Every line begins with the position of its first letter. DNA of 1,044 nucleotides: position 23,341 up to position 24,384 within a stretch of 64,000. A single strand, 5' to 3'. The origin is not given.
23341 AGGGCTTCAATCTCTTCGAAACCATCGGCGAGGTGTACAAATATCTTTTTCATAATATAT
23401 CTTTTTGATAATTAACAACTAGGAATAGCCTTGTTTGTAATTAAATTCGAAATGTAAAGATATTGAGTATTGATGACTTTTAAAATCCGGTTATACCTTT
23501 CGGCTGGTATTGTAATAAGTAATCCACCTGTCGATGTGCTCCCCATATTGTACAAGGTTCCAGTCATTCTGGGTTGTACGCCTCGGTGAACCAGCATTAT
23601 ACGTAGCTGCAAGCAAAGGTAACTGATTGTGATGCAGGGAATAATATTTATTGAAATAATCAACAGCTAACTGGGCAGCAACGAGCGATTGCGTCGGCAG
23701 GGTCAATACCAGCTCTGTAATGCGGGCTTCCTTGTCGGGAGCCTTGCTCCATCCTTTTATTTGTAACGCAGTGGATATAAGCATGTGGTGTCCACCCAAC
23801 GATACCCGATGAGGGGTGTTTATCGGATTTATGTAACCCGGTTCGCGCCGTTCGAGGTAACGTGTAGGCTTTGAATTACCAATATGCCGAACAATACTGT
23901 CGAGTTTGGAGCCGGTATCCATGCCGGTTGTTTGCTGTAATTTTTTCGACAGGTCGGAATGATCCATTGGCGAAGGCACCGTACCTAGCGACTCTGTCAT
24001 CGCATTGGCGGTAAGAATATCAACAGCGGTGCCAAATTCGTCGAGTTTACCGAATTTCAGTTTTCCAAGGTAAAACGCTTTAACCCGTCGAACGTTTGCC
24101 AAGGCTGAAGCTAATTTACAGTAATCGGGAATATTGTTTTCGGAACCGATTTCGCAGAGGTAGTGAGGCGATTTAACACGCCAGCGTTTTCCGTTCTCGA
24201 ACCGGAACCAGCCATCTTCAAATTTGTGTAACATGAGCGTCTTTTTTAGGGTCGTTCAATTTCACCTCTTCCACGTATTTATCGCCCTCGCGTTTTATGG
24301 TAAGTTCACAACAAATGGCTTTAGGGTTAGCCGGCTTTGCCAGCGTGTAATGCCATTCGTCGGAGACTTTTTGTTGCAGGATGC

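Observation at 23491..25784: Core-genome four-gene cassette: two (possibly three) DUF2589-like paralogs plus a signal-peptide-less lytic-transglycosylase-like protein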

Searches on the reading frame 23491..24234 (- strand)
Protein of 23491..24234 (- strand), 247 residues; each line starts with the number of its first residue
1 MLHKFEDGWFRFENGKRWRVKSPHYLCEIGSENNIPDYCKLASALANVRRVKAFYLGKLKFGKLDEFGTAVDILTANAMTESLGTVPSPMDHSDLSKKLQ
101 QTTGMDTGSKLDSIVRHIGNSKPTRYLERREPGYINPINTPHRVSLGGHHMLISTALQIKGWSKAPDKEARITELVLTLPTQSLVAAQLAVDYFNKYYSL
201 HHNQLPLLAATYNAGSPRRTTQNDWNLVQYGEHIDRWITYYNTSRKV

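Call 3: search_protein_families(library=pfam, proteins=[window:23491-24234:-], max_evalue=1)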
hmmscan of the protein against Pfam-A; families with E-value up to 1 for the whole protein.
window:23491-24234:- (247 aa): 3 families
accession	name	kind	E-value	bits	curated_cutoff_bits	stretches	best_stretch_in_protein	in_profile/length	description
PF10893.13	Phage_186_Fil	-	0.06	13.5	25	1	4-19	16-31/56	Bacteriophage 186, Fil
PF13683.12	rve_3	-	0.078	13.2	26.5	1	226-245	38-57/67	Integrase core domain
PF01464.25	SLT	-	0.14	12.1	21.3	1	186-218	68-100/117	Transglycosylase SLT domain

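Call 4: search_protein_families(library=ncbifam, proteins=[window:23491-24234:-], max_evalue=1)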
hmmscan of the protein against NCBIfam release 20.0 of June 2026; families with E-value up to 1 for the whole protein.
window:23491-24234:- (247 aa): 1 family
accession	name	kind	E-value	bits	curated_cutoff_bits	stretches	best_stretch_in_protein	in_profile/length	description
TIGR03261.1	phnS2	equivalog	0.073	12.2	392.75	1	118-165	138-185/334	putative 2-aminoethylphosphonate ABC transporter substrate-binding protein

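Call 5: search_protein_families(library=padloc, proteins=[window:23491-24234:-], max_evalue=1)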
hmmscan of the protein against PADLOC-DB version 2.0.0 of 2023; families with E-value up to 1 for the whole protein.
window:23491-24234:- (247 aa): 0 families

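Call 6: search_protein_families(library=phrogs, proteins=[window:23491-24234:-], max_evalue=1)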
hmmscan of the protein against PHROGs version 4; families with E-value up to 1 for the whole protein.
window:23491-24234:- (247 aa): 1 family
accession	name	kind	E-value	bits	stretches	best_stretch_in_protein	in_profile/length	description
phrog_600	-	unknown function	0.096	13.4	1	145-218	77-149/178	unknown function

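Call 10: search_solved_structures(query=window:23491-24234:-, max_evalue=10, show_alignments=2)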
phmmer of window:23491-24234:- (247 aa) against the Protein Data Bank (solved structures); distinct sequences matched with E-value up to 10: 0.

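Call 11: find_homologous_proteins(query=window:23491-24234:-)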
Query window:23491-24234:- (247 aa): 109 proteins with E <= 0.001 among 886 candidates.
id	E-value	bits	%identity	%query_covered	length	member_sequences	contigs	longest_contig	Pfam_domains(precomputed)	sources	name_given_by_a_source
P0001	4.6e-167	572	100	100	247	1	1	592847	-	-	-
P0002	7.0e-113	394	67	100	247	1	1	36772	-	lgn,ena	-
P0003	1.9e-100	354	63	100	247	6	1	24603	-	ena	-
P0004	8.0e-100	351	59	100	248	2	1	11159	-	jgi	jgi:hypothetical protein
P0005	6.7e-97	342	61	100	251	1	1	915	-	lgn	-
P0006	8.4e-97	342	61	100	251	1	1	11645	-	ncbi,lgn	-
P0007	2.4e-93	330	58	100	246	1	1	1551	-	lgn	-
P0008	2.0e-91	324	59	99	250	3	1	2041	-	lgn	-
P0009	1.5e-90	321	57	100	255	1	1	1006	-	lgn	-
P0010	1.6e-89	318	57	98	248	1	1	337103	-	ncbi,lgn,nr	ncbi:MAG: hypothetical protein POELPBGB_01335 [Bacteroidia bacterium]|nr:hypothetical protein [Bacte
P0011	1.6e-88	314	54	100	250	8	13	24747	-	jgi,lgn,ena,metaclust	jgi:hypothetical protein|metaclust:\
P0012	2.2e-88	314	58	100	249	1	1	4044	-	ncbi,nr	ncbi:MAG: hypothetical protein N2662_08765 [Bacteroidales bacterium]|nr:hypothetical protein [Bacter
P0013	2.3e-88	314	56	99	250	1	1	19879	-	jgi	jgi:hypothetical protein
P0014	7.4e-88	312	58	100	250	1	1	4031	-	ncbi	-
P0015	1.1e-87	312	58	100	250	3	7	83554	-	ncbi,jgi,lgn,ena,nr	ncbi:MAG: hypothetical protein WHT29_06680 [Bacteroidales bacterium]|nr:hypothetical protein [Bacter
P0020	1.4e-84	302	55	100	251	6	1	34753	-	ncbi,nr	ncbi:MAG TPA: hypothetical protein VFF03_10150 [Rhodocyclaceae bacterium]|nr:hypothetical protein [R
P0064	7.9e-76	273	53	100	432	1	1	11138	PF08291.17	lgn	-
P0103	2.1e-62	229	45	100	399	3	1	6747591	PF18925.6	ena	-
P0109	4.0e-5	41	37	46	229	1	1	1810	PF01464.26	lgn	-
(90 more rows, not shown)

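Call 12: find_encoding_contigs(protein=P0020, flank=8000, max_places=2)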
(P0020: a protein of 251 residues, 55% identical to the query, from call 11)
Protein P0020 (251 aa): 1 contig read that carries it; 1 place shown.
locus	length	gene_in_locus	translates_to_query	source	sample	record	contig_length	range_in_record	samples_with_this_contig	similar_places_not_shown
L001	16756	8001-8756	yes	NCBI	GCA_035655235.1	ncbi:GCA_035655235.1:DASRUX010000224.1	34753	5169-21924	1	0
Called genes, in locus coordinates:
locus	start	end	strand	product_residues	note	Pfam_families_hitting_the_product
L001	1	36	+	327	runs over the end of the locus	PF00753:Lactamase_B, PF23023:Anti-Pycsar_Apyc1, PF12706:Lactamase_B_2 (weak)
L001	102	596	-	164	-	-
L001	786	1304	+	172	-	PF08212:Lipocalin_2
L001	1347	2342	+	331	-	PF05971:Methyltransf_10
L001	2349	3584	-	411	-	PF17152:CHASE8, PF00990:GGDEF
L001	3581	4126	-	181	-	PF13689:DUF4154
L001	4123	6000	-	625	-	PF07715:Plug, PF00593:TonB_dep_Rec_b-barrel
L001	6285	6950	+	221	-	PF11655:DUF2589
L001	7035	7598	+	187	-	PF11655:DUF2589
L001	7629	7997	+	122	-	-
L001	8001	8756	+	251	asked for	-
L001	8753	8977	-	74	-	-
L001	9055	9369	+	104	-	-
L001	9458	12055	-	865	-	PF11791:Aconitase_B_N, PF06434:Aconitase_2_N, PF00330:Aconitase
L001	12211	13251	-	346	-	PF04230:PS_pyruv_trans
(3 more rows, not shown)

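Call 13: find_encoding_contigs(protein=P0103, flank=8000, max_places=2)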
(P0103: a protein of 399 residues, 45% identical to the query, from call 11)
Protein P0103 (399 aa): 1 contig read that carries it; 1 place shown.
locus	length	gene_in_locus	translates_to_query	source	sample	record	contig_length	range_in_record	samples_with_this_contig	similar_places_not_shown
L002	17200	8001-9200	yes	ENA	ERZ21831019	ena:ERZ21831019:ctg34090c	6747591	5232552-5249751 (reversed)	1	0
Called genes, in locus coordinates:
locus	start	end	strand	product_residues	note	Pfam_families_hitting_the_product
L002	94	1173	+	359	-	PF14607:GxDLY, PF14606:Lipase_GDSL_3, PF13472:Lipase_GDSL_2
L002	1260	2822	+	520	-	PF13510:Fer2_4, PF14691:Fer4_20, PF01946:Thi4 (weak), PF07992:Pyr_redox_2, PF00890:FAD_binding_2 (faint), PF01266:DAO (weak), PF13450:NAD_binding_8, PF22117:Fer4_Nqo3 (weak)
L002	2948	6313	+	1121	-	PF00704:Glyco_hydro_18, PF01522:Polysacc_deac_1, PF13506:Glyco_transf_21, PF00535:Glycos_transf_2, PF10111:Glyco_tranf_2_2 (weak), PF13641:Glyco_tranf_2_3, PF03142:Chitin_synth_2 (weak), PF13632:Glyco_trans_2_3, +1 more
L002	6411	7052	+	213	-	PF11655:DUF2589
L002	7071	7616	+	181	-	PF11655:DUF2589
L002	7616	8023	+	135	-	-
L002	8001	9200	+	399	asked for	PF18925:DUF5675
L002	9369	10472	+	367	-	-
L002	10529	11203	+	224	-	-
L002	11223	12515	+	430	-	PF13579:Glyco_trans_4_4 (faint), PF13439:Glyco_transf_4, PF00534:Glycos_transf_1, PF13692:Glyco_trans_1_4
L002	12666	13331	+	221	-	PF02463:SMC_N (weak), PF00005:ABC_tran, PF13304:AAA_21 (faint)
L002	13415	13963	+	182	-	PF08002:DUF1697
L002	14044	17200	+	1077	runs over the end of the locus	PF02687:FtsX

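Call 14: find_encoding_contigs(protein=P0064, flank=8000, max_places=2)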
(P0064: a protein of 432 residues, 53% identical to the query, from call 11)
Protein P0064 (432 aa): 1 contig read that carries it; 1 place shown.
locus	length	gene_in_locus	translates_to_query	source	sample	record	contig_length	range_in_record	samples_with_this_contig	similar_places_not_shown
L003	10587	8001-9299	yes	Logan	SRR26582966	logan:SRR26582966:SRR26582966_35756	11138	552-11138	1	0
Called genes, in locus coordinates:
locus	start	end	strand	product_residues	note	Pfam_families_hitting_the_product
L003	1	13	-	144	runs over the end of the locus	PF10604:Polyketide_cyc2 (weak), PF08327:AHSA1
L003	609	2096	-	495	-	PF00931:NB-ARC (faint), PF07693:KAP_NTPase, PF13191:AAA_16, PF24883:NPHP3_N (weak), PF13401:AAA_22 (faint)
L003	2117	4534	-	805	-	-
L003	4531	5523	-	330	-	-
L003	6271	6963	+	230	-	PF11655:DUF2589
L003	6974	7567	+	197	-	PF11655:DUF2589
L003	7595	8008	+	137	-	-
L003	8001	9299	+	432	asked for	PF08291:Peptidase_M15_3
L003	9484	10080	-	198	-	PF00665:rve, PF13683:rve_3, PF13333:rve_2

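Call 18: find_related_loci(query=A1, collection=genome_contigs, flank=6000)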
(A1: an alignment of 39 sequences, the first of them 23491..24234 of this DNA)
Query A1 (247 aa) in genome_contigs; peptide patterns used: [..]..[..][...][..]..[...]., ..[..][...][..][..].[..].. (x = any residue, [..] = any of these).
67 stretches matched a pattern; 21 encode a relative of the query (tblastn E <= 1e-3); 21 distinct loci.
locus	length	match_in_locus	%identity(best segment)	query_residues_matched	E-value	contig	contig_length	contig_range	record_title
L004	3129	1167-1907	64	1-247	9e-113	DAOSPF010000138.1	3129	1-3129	MAG TPA_asm: Bacteroidales bacterium isolate AMR_MDS_2326 NODE_31125_length_3129_cov_6.524398, whole genome shotgun sequ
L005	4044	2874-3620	58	1-247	9e-97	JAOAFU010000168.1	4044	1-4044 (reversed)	MAG: Bacteroidales bacterium isolate SKW298 k141_1051224, whole genome shotgun sequence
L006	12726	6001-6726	57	2-244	4e-96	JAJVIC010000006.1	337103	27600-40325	MAG: Bacteroidia bacterium isolate Bin_39 c_000000000119, whole genome shotgun sequence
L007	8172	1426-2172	58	1-247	2e-95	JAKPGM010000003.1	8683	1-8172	MAG: Bacteroidota bacterium isolate JPMR_metabat.90 k141_402248, whole genome shotgun sequence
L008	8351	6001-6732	56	2-245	1e-93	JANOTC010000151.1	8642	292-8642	MAG: Gammaproteobacteria bacterium isolate VAR_39_metabat_35 VAR_39_k141_1564935, whole genome shotgun sequence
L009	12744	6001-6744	55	2-247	6e-93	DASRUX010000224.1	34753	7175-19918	MAG TPA_asm: Rhodocyclaceae bacterium isolate SMAG_U8507 k141_64019, whole genome shotgun sequence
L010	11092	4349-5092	56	2-247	6e-93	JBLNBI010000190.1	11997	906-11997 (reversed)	MAG: Actinomycetota bacterium isolate MAG155 PRJNA951521_bin16_renamed_189, whole genome shotgun sequence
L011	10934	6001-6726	55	7-247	4e-90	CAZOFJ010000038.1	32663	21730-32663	MAG TPA_asm: uncultured Nitrospirota bacterium isolate SRP287051_co2_246 genome assembly, contig: NODE_2856_length_32663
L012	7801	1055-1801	54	1-247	4e-90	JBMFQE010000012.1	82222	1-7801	MAG: Bacteroidales bacterium isolate KM4344-07 NODE_12_length_82222_cov_65.969408, whole genome shotgun sequence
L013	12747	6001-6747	53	2-247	1e-89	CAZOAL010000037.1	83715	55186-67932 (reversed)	MAG TPA_asm: uncultured bacterium isolate SRP119689_co1_304 genome assembly, contig: NODE_281_length_83715_cov_27.414750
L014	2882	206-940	53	2-245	2e-89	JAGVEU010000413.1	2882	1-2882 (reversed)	MAG: Calditrichaeota bacterium isolate DeMMO2_36 c_000000114935, whole genome shotgun sequence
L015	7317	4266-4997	51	5-247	2e-86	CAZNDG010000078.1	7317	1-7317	MAG TPA_asm: uncultured Syntrophus sp. isolate binchicken_co27_459 genome assembly, contig: NODE_17881_length_7317_cov_1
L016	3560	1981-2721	53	2-247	6e-87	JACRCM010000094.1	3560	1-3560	MAG: Deltaproteobacteria bacterium isolate NC_groundwater_1646_Pr3_B-0.1um_60_14 SR-2_scaffold_141_2136945, whole genome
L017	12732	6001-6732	53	5-247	1e-84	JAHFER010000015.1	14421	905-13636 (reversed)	MAG: Nitrospirae bacterium isolate nzgw273 NODE_8648_length_14422_cov_2.851968, whole genome shotgun sequence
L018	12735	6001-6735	51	2-245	5e-84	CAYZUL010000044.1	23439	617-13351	MAG TPA_asm: uncultured Nitrospirota bacterium isolate SRP090828_co2_53 genome assembly, contig: NODE_727_length_23439_c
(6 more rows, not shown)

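Call 24: predict_structure(alignment_id=A1)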
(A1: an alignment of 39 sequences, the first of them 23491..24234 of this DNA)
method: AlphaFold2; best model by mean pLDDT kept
length: 247 residues; sequences in the alignment: 39
mean_pLDDT: 97.2   pTM: 0.93
mean pLDDT of the five models: 97.2, 97.1, 97.0, 96.6, 95.7
residues with pLDDT >= 90: 244; 70-90: 3; 50-70: 0; < 50: 0
segments of 3 or more residues with pLDDT < 50: none
pLDDT, mean of each block of 10 residues (from residue 1): 94 97 97 98 97 98 98 99 97 98 95 98 96 98 98 98 97 99 99 98 98 95 96 97 98
secondary structure, 60 per line:
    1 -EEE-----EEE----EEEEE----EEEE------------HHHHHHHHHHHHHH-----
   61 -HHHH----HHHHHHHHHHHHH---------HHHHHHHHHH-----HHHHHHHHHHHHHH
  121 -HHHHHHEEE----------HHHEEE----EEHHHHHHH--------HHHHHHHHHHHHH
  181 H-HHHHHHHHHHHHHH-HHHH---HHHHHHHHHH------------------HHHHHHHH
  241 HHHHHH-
elements in order: E2-4 E10-12 E17-21 E26-29 H42-55 H62-65 H70-82 H92-101 H107-120 H122-127 E128-130 E144-146 H153-159 H168-181 H183-196 H198-201 H205-214 H233-246

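Call 27: fold_search(model_id=the predicted structure, library=pdb)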
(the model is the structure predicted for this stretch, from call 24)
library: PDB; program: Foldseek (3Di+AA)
matches with E <= 10: 186; with E <= 0.001: 0
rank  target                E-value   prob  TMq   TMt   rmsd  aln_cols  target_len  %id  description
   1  4ok7_A                7.3e-02  0.85  0.37  0.40  10.3       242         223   15  Structure of bacteriophage SPN1S endolysin from Salmonella typhimurium (released 2014-03-19)
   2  1wvv_B                2.3e-01  0.09  0.15  0.15  17.5       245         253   13  Crystal structure of chitinase C mutant E147Q (released 2005-12-27)
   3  4qim                  3.3e-01  0.08  0.16  0.10  29.8       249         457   13  Structure of the human smoothened receptor in complex with ANTA XV (released 2014-07-23)
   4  9ms6                  4.0e-01  0.41  0.33  0.40  11.4       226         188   17  Crystal structure of a putative phage endolysin identified from a metagenomic survey of Prosser, Washington soil (PWe1) (released 2025-05-21)
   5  6fc4                  4.7e-01  0.23  0.29  0.14  16.1       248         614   15  The X-ray Structure of Lytic Transglycosylase Slt inactive mutant E503Q from Pseudomonas aeruginosa (released 2018-04-18)
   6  1qte                  4.7e-01  0.21  0.24  0.11  16.1       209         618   13  CRYSTAL STRUCTURE OF THE 70 KDA SOLUBLE LYTIC TRANSGLYCOSYLASE SLT70 FROM ESCHERICHIA COLI AT 1.90 A RESOLUTION IN COMPL (released 1999-08-31)
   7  1wvu_B                5.0e-01  0.06  0.15  0.15  16.7       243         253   12  Crystal structure of chitinase C from Streptomyces griseus HUT6037 (released 2005-12-27)
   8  3w6f_A                5.8e-01  0.30  0.26  0.38   9.6       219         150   11  Crystal structure of catalytic domain of chitinase from Ralstonia sp. A-471 (E162Q) in complex with disaccharide (released 2013-05-15)
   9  5ohu                  5.8e-01  0.21  0.30  0.14  15.9       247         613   12  The X-ray Structure of Lytic Transglycosylase Slt from Pseudomonas aeruginosa (released 2018-04-18)
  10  3w6e_A                7.9e-01  0.15  0.21  0.30  12.8       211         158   12  Crystal structure of catalytic domain of chitinase from Ralstonia sp. A-471 (E162Q) (released 2013-05-15)
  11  6fcq                  7.9e-01  0.15  0.29  0.13  16.6       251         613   14  The X-ray Structure of Lytic Transglycosylase Slt inactive mutant E503Q from Pseudomonas aeruginosa in complex with Bulg (released 2018-04-18)
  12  6fbt_A                1.0e+00  0.47  0.33  0.15   8.4       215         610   12  The X-ray Structure of Lytic Transglycosylase Slt from Pseudomonas aeruginosa in complex with the reaction product NAG (released 2018-04-18)
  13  3f7f_A                1.0e+00  0.02  0.11  0.07  18.2       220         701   14  Structure of Nup120 (released 2009-08-18)
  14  8tme_C                1.2e+00  0.04  0.15  0.13  23.1       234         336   11  Cryo-EM structure of CorA in complex with conformation-specific synthetic antibody C18 and 100 uM MgCl2, State MG0.1-1 (released 2025-02-12)
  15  5h7t                  1.3e+00  0.14  0.25  0.29  12.2       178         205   12  A GH19 chitinase domain from the Cryptomeria japnonica pollen (CJP-4) allergen (released 2017-11-22)
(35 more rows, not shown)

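Call 40: find_encoding_contigs(protein=P0002, flank=8000, max_places=1)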
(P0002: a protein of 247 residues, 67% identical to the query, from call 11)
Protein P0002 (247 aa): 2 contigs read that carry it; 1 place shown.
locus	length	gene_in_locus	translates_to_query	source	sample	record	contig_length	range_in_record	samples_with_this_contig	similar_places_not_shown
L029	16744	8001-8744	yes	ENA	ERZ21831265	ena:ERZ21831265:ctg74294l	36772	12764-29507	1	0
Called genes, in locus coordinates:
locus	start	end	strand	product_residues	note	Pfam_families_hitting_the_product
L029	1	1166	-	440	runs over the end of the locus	PF04055:Radical_SAM, PF12836:HHH_3 (weak)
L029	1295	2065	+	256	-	PF01381:HTH_3, PF12844:HTH_19, PF13560:HTH_31, PF00717:Peptidase_S24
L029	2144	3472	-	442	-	PF02156:Glyco_hydro_26, PF18962:Por_Secre_tail (weak)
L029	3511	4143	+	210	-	PF03803:Scramblase, PF04525:LOR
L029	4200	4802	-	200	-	PF00081:Sod_Fe_N, PF02777:Sod_Fe_C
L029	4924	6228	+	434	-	PF05195:AMP_N, PF00557:Peptidase_M24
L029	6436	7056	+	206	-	PF11655:DUF2589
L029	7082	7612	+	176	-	PF11655:DUF2589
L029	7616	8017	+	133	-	-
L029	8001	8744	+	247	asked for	-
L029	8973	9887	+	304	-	-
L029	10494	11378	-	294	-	PF00005:ABC_tran, PF13304:AAA_21 (faint)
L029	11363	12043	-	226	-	PF00528:BPD_transp_1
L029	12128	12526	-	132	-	PF03459:TOBE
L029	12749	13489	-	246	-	PF01547:SBP_bac_1 (faint), PF13531:SBP_bac_11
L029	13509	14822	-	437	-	PF13372:Alginate_exp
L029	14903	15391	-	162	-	PF01980:TrmO_N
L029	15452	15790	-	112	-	-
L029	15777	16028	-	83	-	PF03459:TOBE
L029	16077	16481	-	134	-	-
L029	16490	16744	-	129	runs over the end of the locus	PF02579:Nitro_FeMo-Co (weak)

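Call 42: search_dna_similar(query=window:23491-24234:-, collection=phages, mode=protein, max_evalue=0.01)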
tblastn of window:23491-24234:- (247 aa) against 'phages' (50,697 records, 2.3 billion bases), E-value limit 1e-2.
No match.

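Call 44: search_solved_structures(query=A1, max_evalue=10, show_alignments=3)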
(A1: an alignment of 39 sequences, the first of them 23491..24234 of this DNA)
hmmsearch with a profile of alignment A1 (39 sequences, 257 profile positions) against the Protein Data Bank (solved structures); distinct sequences matched with E-value up to 10: 0.
